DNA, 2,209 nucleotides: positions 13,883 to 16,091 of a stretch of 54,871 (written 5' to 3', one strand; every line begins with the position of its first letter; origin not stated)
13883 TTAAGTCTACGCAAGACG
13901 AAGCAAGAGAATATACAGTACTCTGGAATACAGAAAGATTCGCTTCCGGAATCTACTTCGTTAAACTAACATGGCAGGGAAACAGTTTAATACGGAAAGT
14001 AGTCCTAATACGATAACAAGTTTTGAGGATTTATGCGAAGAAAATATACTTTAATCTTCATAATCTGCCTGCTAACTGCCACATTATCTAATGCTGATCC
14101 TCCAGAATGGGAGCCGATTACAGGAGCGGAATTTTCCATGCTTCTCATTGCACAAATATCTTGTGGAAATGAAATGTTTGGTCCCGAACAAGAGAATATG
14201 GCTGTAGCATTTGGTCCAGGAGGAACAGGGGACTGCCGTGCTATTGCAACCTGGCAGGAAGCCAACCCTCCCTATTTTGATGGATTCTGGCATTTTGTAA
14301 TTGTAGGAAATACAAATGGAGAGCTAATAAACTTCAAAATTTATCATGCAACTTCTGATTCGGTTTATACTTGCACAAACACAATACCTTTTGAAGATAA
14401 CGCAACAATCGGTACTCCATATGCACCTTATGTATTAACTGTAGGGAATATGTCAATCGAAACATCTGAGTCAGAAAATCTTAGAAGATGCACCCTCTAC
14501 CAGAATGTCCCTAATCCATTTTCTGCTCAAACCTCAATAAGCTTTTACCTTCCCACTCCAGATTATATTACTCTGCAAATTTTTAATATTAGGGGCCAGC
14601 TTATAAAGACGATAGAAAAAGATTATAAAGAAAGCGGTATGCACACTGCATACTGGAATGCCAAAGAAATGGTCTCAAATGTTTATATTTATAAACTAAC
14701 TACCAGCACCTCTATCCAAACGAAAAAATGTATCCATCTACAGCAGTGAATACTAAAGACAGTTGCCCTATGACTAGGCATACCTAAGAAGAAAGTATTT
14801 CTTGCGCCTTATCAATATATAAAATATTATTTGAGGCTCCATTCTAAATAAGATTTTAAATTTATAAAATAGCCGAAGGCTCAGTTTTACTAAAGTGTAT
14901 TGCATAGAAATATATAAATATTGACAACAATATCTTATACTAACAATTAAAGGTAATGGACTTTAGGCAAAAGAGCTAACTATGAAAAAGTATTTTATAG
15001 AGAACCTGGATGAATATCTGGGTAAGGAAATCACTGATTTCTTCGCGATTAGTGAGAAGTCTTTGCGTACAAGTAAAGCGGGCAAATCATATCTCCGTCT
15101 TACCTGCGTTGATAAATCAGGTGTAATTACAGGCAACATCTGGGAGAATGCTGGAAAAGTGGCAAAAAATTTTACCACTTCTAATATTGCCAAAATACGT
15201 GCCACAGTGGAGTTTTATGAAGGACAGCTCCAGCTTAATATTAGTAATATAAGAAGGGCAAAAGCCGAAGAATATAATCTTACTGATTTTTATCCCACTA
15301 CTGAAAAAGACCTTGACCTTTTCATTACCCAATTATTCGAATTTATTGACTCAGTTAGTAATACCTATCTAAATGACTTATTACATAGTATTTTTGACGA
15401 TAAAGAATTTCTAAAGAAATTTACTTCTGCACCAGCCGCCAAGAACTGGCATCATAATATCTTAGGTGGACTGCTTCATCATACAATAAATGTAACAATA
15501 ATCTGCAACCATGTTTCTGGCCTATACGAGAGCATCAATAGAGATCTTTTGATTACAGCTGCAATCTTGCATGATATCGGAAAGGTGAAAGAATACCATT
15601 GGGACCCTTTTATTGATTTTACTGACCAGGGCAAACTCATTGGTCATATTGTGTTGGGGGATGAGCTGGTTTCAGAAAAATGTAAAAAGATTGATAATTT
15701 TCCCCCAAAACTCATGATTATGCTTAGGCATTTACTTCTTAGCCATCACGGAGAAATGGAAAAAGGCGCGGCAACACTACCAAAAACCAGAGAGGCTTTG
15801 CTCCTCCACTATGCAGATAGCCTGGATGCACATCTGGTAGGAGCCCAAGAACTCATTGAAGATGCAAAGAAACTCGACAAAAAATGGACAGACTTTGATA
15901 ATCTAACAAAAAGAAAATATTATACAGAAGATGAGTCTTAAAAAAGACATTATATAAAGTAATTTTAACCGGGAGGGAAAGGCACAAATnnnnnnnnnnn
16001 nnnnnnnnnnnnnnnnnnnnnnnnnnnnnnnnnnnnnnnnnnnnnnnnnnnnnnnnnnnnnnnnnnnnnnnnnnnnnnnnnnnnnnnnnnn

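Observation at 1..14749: One co-directional ~14.7 kb gene string joins a compacted type IV pilus machine to T9SS-sorted surface proteins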

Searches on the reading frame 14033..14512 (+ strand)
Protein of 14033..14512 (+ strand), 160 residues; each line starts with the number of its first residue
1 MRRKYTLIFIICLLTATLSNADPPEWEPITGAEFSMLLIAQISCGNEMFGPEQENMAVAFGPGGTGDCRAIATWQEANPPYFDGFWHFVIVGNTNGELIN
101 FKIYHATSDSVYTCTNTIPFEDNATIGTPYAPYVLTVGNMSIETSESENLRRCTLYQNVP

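Call 43: find_homologous_proteins(query=window:14033-14512:+, max_evalue=0.001)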
Query window:14033-14512:+ (160 aa): 2 proteins with E <= 0.001 among 11 candidates.
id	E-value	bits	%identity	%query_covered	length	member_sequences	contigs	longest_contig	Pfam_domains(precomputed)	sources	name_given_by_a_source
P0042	1.5e-93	329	91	100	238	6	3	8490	PF18962.8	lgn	-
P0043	7.2e-67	242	75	91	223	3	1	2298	PF18962.8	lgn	-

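Call 45: find_homologous_proteins(query=A5, max_evalue=0.001)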
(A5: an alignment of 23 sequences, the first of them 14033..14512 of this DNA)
Query A5 (23 sequences) (160 aa, profile of the alignment): 29 proteins with E <= 0.001 among 1351 candidates.
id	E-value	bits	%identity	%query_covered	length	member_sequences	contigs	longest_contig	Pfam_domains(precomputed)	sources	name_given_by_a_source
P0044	1.8e-67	244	50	94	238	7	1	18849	PF18962.8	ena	-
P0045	3.1e-66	240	46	99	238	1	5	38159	PF18962.8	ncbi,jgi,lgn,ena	-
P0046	3.8e-66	239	48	97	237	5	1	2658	PF18962.8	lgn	-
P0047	8.2e-66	238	49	96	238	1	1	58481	PF18962.8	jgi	-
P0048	1.9e-65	237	55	76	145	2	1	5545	-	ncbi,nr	ncbi:MAG: hypothetical protein KAW92_06180, partial [Candidatus Cloacimonetes bacterium]|nr:hypothet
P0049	1.4e-64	234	46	94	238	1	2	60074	PF18962.8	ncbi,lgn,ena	-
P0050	2.6e-64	233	47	99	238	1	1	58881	PF18962.8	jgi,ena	-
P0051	6.2e-63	229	54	74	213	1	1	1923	-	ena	-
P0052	2.5e-62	227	52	81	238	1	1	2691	PF18962.8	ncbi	-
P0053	3.6e-62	226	47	90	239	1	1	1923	PF18962.8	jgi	-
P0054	5.3e-62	226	47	85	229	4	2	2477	-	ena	-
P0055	3.2e-61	223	48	94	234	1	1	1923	PF18962.8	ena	-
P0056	2.3e-60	221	45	99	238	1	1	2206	PF18962.8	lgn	-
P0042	6.7e-60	219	91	100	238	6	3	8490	PF18962.8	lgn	-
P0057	8.3e-59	216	47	85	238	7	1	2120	PF18962.8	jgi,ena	-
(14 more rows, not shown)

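Call 56: search_protein_representatives(protein=window:14033-14512:+)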
Query: 160 residues. Proteins with E-value up to 0.001 (for the whole library): 692; up to 1e-10: 173; up to 1e-30: 29. The best 150 are listed.
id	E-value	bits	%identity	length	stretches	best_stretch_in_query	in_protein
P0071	1.2e-105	366.7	46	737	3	6-143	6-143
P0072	2.2e-85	300.8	41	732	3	7-139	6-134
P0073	1.5e-83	294.8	40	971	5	2-131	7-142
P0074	4.3e-82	290.1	45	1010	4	8-138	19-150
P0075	2.2e-81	287.8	50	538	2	17-143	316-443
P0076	4.9e-77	273.6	37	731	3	4-140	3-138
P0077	2.1e-73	261.8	39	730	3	22-141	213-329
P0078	6.8e-73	260.2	43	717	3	3-144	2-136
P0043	2.3e-67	242.2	75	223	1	16-160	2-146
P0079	5.4e-63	227.9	46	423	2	20-139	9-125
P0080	7.6e-50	185.2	46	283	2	2-140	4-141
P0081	2.9e-47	176.8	45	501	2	3-142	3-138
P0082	3.1e-44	167.0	56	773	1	6-137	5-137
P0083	5.7e-41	156.3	52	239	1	9-144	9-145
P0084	4.9e-40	153.3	49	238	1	8-141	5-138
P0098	4.0e-30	121.1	40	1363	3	22-143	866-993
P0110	1.6e-25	106.1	30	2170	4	23-150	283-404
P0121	1.1e-22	96.8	39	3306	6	3-137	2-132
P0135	4.7e-20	88.3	27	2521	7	19-139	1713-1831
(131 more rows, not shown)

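Call 59: search_protein_families(library=pfam, proteins=[P0135, P0121, P0110, P0098], max_evalue=0.001)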
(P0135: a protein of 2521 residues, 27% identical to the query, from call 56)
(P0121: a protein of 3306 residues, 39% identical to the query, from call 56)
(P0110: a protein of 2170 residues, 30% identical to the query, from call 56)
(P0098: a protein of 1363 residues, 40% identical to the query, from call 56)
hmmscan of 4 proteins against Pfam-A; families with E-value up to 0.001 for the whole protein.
P0135 (2521 aa): 3 families
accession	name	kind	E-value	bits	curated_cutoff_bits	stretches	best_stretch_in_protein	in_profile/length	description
PF18998.6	Flg_new_2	-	1.7e-45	153.3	23.6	6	1152-1221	1-71/73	Divergent InlB B-repeat domain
PF09479.16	Flg_new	-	4e-40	136.2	27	4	1152-1217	1-64/65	Listeria-Bacteroides repeat domain (List_Bact_rpt)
PF07581.17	Glug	-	2.5e-12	46.8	20.5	0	2475-2500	1-28/28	The GLUG motif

P0121 (3306 aa): 4 families
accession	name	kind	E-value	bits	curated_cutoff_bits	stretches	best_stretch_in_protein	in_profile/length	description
PF17963.7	Big_9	-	1.1e-108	356.8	23.6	13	2589-2671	1-83/89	Bacterial Ig domain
PF17892.7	Cadherin_5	-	2.2e-73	242.7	26.5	8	2588-2671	1-91/98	Cadherin-like domain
PF17803.7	Cadherin_4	-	1.4e-66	221.4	25.1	5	2084-2146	2-57/71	Bacterial cadherin-like domain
PF19076.6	CshA_repeat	-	1.4e-09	39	27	0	2626-2670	52-96/103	Surface adhesin CshA repetitive domain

P0110 (2170 aa): 6 families
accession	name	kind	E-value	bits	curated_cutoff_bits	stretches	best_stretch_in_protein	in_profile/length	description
PF17963.7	Big_9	-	6.1e-43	146.1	23.6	3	1434-1524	1-89/89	Bacterial Ig domain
PF17803.7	Cadherin_4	-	1.2e-30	106.3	25.1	3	1426-1493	3-71/71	Bacterial cadherin-like domain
PF17892.7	Cadherin_5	-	2e-20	72.9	26.5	2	1434-1525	2-97/98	Cadherin-like domain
PF18962.6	Por_Secre_tail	-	7.6e-07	29.8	27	1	2095-2166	2-73/75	Secretion system C-terminal sorting domain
PF00404.24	Dockerin_1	-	7.6e-05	23.3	22.9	1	1898-1960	1-56/57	Dockerin type I domain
PF00801.26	PKD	-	0.00053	20.4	23.5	0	1371-1428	23-80/80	PKD domain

P0098 (1363 aa): 5 families
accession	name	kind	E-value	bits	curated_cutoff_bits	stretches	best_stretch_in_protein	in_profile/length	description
PF13620.12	CarboxypepD_reg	-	7.5e-29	100.4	32.3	3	789-863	2-81/82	Carboxypeptidase regulatory-like domain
PF13860.13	FlgD_ig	-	3.9e-10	40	27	1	1292-1346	17-71/79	FlgD Ig-like domain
PF13715.12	CarbopepD_reg_2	-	2.1e-09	37.7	32.2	0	452-530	1-79/88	CarboxypepD_reg-like domain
PF18962.6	Por_Secre_tail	-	2.8e-07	31.1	27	1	1280-1360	2-74/75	Secretion system C-terminal sorting domain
PF13585.12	CHU_C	-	1.7e-05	25.3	27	1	1294-1358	23-81/86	CHU_C Type IX secretion signal domain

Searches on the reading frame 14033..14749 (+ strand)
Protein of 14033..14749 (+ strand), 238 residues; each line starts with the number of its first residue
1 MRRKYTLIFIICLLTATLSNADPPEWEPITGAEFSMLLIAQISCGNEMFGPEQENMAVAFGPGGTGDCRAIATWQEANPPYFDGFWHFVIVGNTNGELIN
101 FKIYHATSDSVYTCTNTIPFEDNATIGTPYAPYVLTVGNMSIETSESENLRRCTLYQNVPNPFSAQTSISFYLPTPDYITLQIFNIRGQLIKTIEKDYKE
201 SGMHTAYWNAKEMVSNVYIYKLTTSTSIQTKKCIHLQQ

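Call 4: search_protein_families(library=pfam, proteins=[window:14033-14749:+], max_evalue=0.01)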
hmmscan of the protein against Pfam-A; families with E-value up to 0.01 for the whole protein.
window:14033-14749:+ (238 aa): 1 family
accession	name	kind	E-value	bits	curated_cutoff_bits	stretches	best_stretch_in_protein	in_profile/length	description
PF18962.6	Por_Secre_tail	-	8.1e-07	29.7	27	1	160-234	3-74/75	Secretion system C-terminal sorting domain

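Call 37: search_protein_families(library=pfam, alignment_id=A4, max_evalue=0.01)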
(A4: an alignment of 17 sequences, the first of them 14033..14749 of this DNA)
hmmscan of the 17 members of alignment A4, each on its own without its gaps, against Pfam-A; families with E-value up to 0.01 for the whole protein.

A. member 1, window:14033-14749:+ (238 aa): 1 family
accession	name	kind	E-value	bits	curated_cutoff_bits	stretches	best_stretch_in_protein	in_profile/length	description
PF18962.6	Por_Secre_tail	-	8.1e-07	29.7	27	1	160-234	3-74/75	Secretion system C-terminal sorting domain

B. families by the number of members that match (of 17 scanned): 9 families
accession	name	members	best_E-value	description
PF18962.6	Por_Secre_tail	15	2.6e-10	Secretion system C-terminal sorting domain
PF13585.12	CHU_C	11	2.8e-05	CHU_C Type IX secretion signal domain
PF13860.13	FlgD_ig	10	3.3e-10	FlgD Ig-like domain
PF13620.12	CarboxypepD_reg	7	1e-14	Carboxypeptidase regulatory-like domain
PF13715.12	CarbopepD_reg_2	3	1.6e-10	CarboxypepD_reg-like domain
PF00963.24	Cohesin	2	1.6e-15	Cohesin domain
PF00404.24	Dockerin_1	2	0.0031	Dockerin type I domain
PF08400.16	phage_tail_N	1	0.00083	Prophage tail fibre N-terminal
PF17957.7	Big_7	1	0.0017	Bacterial Ig domain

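Call 54: predict_structure(alignment_id=A6)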
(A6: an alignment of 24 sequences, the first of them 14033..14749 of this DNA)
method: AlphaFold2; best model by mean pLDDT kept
length: 238 residues; sequences in the alignment: 24
mean_pLDDT: 78.1   pTM: 0.53
mean pLDDT of the five models: 78.1, 76.2, 74.8, 72.6, 65.4
residues with pLDDT >= 90: 59; 70-90: 124; 50-70: 31; < 50: 24
segments of 3 or more residues with pLDDT < 50: 140-153, 157-163
pLDDT, mean of each block of 10 residues (from residue 1): 76 59 73 82 89 90 88 84 86 89 88 91 83 81 37 46 63 86 84 92 82 73 82 68
secondary structure, 60 per line:
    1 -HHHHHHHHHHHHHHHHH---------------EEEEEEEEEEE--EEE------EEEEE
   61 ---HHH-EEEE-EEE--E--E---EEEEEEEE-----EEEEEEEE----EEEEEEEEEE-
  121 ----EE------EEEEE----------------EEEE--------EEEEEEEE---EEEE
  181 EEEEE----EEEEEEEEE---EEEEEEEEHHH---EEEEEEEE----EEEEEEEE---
elements in order: H2-18 E34-44 E47-49 E56-60 E68-71 E73-75 E85-92 E98-105 E110-119 E133-137 E154-157 E166-173 E177-185 E190-198 E202-209 E216-223 E228-235

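Call 57: fold_search(model_id=the predicted structure, library=pdb)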
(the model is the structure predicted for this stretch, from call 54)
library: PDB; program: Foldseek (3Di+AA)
matches with E <= 10: 1928; with E <= 0.001: 17
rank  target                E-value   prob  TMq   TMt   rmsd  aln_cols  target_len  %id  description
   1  3s5l_H                9.2e-05  1.00  0.22  0.28  12.7       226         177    8  Crystal structure of CD4 mutant bound to HLA-DR1 (released 2011-09-21)
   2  6ehg_A                1.3e-04  1.00  0.30  0.12  13.7       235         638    8  complement component C3b in complex with a nanobody (released 2018-02-14)
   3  7zgj_A                1.7e-04  1.00  0.33  0.13  15.5       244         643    9  Trypanosoma brucei gambiense ISG65 in complex with human complement component C3 (released 2023-04-05)
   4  2xwx_A                2.1e-04  1.00  0.32  0.21  17.0       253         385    9  Vibrio cholerae colonization factor GbpA crystal structure (released 2011-11-16)
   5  8jmw_A                2.3e-04  1.00  0.26  0.13  14.2       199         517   10  Fibril form of serine peptidase Vpr (released 2023-12-06)
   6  2fdb_P                2.6e-04  1.00  0.27  0.32  19.0       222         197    9  Crystal Structure of Fibroblast growth factor (FGF)8b in complex with FGF Receptor (FGFR) 2c (released 2006-02-07)
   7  6fwx_A                3.4e-04  0.99  0.24  0.28  19.2       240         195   12  Chimeric titin Z1Z2-Z1Z2 tandem (Z1212) functionalized with a GRGDS exogenous peptide from fibronectin (released 2019-03-27)
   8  3ojm_B                3.5e-04  0.98  0.23  0.26  16.9       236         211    8  Crystal Structure of FGF1 complexed with the ectodomain of FGFR2b harboring P253R Apert mutation (released 2011-08-31)
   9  6sdb_E                5.1e-04  0.98  0.24  0.29  19.3       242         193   12  Chimeric titin Z1Z2 functionalized with a KLER exogenous peptide from decorin (released 2019-09-18)
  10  6sdb_A                5.1e-04  0.98  0.24  0.28  18.7       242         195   12  Chimeric titin Z1Z2 functionalized with a KLER exogenous peptide from decorin (released 2019-09-18)
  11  8cka_A                5.3e-04  0.95  0.21  0.11  15.9       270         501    9  Deinococcus radidurans HPI S-layer (released 2023-04-19)
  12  5gni_A                5.6e-04  1.00  0.29  0.35  17.1       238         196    8  The crystal structure of PECAM-1 IgL1-2 trans-homophilic dimer (released 2016-12-21)
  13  3oq3_B                7.7e-04  0.99  0.27  0.21  17.8       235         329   10  Structural Basis of Type-I Interferon Sequestration by a Poxvirus Decoy Receptor (released 2011-05-18)
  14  8cs9_X                9.0e-04  0.96  0.25  0.11  21.5       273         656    9  Composite reconstruction of Class 1 of the erythrocyte ankyrin-1 complex (released 2022-07-20)
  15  2if7_D                9.0e-04  0.92  0.19  0.22  17.7       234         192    9  Crystal Structure of NTB-A (released 2006-10-17)
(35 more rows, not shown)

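Call 76: search_protein_families(library=ncbifam, proteins=[window:14033-14749:+], max_evalue=0.001)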
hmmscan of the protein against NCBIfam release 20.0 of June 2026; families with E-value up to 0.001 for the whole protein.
window:14033-14749:+ (238 aa): 4 families
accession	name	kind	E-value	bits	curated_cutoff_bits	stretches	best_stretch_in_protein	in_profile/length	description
TIGR04183.1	Por_Secre_tail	domain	2.5e-08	33.8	23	1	160-233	3-69/72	T9SS type A sorting domain-containing protein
NF033707.1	T9SS_sortase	equivalog_domain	4.8e-08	31.1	420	1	141-230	985-1083/1095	type IX secretion system sortase PorU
NF052323.1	T9SSA_dep_M6i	equivalog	3.5e-06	25.3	600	1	141-230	944-1032/1043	T9SS-dependent M6-like inactivated metalloprotease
NF038113.1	T9SSA_dep_M36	equivalog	2.9e-05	22.4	885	1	150-234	788-867/869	T9SS-dependent M36 family metallopeptidase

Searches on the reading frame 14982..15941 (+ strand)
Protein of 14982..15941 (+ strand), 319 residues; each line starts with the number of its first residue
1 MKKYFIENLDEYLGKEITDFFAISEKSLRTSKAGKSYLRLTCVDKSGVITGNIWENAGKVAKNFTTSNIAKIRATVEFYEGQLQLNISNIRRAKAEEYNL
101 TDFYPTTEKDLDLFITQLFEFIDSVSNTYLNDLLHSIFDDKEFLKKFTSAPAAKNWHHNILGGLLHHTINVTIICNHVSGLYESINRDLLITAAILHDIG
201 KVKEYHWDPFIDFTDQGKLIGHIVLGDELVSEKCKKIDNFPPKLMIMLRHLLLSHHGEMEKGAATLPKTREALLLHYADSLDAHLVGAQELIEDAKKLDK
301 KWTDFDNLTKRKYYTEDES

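Call 4: search_protein_families(library=pfam, proteins=[window:14982-15941:+], max_evalue=0.01)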
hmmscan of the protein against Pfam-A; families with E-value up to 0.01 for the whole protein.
window:14982-15941:+ (319 aa): 4 families
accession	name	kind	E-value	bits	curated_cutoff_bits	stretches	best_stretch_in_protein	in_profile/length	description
PF01966.28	HD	-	1.2e-16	61.5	22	1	165-283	2-115/116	HD domain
PF01336.31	tRNA_anti-codon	-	0.0001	22.6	27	1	29-91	11-73/75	OB-fold nucleic acid binding domain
PF18019.7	Cas3_HD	-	0.00056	20.4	23.1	1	174-302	41-177/207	Cas3, HD domain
PF08668.18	HDOD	-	0.0064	16.4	22.9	0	161-202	92-133/196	HDOD domain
